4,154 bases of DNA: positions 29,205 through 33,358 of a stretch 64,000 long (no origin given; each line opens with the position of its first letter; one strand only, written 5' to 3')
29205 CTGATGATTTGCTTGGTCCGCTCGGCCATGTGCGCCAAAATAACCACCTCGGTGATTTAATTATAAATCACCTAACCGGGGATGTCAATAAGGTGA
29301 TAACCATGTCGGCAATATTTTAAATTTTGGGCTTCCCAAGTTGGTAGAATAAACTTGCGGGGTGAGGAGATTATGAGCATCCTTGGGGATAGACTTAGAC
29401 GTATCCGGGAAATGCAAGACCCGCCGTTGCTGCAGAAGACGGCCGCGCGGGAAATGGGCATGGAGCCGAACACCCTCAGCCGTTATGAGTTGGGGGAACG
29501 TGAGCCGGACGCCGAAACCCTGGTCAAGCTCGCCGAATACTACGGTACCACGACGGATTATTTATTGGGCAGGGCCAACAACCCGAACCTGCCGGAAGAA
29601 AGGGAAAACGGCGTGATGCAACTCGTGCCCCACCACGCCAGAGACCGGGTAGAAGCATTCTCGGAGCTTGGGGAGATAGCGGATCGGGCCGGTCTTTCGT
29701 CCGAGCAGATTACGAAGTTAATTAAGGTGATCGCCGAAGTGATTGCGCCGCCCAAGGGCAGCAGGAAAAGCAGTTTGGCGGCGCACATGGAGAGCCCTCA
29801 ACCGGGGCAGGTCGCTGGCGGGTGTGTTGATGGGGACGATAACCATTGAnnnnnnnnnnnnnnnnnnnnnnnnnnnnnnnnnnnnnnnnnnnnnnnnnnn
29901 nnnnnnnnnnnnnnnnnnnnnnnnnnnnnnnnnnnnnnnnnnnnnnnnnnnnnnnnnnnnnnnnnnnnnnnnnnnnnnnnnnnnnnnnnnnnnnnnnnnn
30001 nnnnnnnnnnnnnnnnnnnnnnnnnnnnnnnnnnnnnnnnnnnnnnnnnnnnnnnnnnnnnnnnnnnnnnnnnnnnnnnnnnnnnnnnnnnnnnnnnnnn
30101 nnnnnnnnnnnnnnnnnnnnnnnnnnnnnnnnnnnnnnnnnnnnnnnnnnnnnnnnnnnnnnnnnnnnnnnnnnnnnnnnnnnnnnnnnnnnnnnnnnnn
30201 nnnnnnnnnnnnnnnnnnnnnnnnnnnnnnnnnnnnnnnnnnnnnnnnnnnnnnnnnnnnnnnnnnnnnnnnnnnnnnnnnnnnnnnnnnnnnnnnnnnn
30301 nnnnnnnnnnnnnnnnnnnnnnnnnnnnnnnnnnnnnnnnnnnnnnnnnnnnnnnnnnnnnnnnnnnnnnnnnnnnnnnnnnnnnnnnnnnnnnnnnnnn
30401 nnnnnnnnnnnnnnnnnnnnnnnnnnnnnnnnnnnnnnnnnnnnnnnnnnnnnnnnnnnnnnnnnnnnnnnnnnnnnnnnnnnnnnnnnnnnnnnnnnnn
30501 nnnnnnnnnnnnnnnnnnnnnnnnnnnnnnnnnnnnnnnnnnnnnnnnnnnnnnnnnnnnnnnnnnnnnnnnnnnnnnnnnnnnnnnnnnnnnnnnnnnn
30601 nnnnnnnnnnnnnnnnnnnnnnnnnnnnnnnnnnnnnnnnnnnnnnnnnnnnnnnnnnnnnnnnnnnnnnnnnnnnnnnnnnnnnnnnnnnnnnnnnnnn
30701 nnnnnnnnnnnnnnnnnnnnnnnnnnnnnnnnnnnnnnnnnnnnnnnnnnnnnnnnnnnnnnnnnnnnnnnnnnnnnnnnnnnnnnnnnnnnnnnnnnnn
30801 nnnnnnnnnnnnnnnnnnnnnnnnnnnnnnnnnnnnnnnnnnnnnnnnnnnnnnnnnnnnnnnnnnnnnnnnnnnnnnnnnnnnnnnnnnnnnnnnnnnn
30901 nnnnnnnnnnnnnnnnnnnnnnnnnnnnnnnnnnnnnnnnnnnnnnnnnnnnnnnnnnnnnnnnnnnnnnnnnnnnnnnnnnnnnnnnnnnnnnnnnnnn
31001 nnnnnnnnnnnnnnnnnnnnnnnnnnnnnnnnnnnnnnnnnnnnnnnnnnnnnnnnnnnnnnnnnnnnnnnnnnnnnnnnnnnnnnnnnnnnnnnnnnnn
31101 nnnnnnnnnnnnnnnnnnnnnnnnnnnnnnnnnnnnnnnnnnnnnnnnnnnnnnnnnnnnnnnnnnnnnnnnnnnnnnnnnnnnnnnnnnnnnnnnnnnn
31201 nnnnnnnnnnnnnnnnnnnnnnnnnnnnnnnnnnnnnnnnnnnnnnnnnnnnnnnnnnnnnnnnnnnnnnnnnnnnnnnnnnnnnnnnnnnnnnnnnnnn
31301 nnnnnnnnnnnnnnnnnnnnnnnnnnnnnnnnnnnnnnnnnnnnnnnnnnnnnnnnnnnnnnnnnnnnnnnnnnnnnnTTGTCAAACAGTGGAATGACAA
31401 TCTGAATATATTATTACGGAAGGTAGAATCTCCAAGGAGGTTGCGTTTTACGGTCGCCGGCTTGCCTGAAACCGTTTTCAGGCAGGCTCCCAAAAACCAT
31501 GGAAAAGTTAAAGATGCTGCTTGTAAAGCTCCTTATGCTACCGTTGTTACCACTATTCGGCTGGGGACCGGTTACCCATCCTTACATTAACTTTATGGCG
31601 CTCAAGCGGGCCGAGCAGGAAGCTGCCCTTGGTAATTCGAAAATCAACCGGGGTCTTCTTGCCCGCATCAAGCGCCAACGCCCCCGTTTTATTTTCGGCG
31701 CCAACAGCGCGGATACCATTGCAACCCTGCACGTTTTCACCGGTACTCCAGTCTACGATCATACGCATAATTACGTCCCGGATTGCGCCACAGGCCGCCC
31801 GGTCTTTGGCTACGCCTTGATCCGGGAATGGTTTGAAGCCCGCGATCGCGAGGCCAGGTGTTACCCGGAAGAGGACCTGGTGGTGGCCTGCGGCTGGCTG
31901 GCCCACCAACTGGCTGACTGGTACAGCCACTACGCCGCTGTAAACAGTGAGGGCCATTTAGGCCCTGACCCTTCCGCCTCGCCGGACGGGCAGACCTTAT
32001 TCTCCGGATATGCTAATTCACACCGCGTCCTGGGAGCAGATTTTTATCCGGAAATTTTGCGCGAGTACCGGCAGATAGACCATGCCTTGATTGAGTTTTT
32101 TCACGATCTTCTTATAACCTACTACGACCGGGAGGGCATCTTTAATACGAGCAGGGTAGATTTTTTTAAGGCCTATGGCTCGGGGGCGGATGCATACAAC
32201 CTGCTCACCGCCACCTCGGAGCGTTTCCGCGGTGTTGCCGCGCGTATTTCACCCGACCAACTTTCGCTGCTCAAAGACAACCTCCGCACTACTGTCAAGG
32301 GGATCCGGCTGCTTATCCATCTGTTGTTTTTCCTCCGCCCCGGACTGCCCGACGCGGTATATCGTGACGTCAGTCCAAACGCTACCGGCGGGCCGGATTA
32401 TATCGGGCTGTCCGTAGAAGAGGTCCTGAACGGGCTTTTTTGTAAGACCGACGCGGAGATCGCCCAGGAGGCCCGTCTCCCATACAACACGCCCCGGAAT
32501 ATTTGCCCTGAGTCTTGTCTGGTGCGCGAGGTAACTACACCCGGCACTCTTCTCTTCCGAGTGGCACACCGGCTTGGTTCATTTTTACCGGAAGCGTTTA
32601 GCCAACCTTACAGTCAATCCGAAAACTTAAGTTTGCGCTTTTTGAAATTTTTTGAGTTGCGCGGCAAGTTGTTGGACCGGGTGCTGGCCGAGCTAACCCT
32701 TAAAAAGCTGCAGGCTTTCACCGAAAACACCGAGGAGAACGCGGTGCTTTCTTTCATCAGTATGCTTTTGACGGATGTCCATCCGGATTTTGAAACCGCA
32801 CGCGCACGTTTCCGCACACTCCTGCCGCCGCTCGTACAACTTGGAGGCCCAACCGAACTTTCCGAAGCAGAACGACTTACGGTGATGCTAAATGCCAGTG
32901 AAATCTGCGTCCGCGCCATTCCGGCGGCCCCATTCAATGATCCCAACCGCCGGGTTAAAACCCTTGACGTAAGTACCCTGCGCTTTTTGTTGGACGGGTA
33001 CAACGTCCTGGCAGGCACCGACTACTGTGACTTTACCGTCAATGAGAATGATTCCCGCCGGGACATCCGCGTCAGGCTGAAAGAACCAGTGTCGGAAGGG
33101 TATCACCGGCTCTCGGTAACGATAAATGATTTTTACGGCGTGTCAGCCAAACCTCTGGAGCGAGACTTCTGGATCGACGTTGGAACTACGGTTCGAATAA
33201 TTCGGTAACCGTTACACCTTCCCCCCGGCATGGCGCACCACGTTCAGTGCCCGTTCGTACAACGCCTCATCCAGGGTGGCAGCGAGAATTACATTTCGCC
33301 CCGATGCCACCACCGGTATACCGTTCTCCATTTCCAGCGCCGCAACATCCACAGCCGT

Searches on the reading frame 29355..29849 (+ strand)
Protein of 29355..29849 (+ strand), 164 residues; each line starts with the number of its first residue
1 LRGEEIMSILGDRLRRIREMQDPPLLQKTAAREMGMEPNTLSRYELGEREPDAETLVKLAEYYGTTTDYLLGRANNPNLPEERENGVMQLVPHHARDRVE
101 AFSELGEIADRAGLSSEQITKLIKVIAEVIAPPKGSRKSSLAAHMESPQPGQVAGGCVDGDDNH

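Call 52: search_protein_families(library=pfam, proteins=[window:29355-29849:+], max_evalue=0.001)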
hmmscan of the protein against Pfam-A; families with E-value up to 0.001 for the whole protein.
window:29355-29849:+ (164 aa): 3 families
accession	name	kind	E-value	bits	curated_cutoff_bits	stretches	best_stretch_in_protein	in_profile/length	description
PF01381.28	HTH_3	-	1.3e-13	51.1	23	1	27-70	12-55/55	Helix-turn-helix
PF13560.12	HTH_31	-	4.4e-11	43.4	27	1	10-67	2-58/64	Helix-turn-helix domain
PF12844.13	HTH_19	-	2.1e-08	34.4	30.2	1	13-73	3-61/64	Helix-turn-helix domain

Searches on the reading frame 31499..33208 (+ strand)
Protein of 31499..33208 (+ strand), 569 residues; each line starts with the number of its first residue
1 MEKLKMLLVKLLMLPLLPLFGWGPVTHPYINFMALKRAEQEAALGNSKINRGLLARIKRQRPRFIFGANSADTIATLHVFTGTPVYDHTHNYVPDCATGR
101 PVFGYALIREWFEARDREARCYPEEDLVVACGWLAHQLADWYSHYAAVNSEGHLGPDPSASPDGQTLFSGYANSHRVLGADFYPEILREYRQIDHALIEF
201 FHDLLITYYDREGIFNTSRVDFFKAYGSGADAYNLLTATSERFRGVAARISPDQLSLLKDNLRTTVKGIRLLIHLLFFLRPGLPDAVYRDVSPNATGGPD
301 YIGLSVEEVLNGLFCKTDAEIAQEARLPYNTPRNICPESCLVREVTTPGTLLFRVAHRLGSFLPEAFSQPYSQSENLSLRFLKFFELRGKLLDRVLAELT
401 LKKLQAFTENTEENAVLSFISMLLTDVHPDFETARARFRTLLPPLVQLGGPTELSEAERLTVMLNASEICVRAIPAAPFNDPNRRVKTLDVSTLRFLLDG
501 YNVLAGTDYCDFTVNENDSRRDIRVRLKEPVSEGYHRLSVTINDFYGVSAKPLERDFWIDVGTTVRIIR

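Call 52: search_protein_families(library=pfam, proteins=[window:31499-33208:+], max_evalue=0.001)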
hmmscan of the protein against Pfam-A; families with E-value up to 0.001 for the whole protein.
window:31499-33208:+ (569 aa): 1 family
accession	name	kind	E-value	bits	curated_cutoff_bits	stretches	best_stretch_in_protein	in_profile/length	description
PF00882.24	Zn_dep_PLPC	-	0.00085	19.7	26.8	0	52-207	21-125/167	Zinc dependent phospholipase C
